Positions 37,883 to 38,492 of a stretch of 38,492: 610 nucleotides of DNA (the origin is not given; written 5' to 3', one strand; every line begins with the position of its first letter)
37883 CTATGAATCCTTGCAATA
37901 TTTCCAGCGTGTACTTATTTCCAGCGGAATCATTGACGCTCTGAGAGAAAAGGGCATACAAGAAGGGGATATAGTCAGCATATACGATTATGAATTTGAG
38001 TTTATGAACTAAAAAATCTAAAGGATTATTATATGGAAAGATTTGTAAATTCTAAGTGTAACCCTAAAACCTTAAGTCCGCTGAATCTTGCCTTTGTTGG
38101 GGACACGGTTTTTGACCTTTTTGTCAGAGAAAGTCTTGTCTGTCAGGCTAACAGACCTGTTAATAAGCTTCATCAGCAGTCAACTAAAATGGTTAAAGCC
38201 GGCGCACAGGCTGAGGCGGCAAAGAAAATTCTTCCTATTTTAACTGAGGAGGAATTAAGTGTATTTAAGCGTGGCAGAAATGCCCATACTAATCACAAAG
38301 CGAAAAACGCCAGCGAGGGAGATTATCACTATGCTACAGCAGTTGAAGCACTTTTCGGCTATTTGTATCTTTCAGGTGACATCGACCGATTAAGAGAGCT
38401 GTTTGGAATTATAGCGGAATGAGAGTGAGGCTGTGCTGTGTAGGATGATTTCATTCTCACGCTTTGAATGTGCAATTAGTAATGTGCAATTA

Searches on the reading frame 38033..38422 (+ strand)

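Call 8: search_protein_families(library=pfam, proteins=[window:38033-38422:+], max_evalue=0.01)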
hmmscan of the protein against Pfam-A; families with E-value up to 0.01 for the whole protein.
window:38033-38422:+ (129 aa): 2 families
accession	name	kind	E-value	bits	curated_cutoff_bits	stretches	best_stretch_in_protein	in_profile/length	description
PF00636.31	Ribonuclease_3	-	1.2e-24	87.5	27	1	18-115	2-101/102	Ribonuclease III domain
PF14622.11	Ribonucleas_3_3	-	8.4e-05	23.2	35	1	19-124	25-120/128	Ribonuclease-III-like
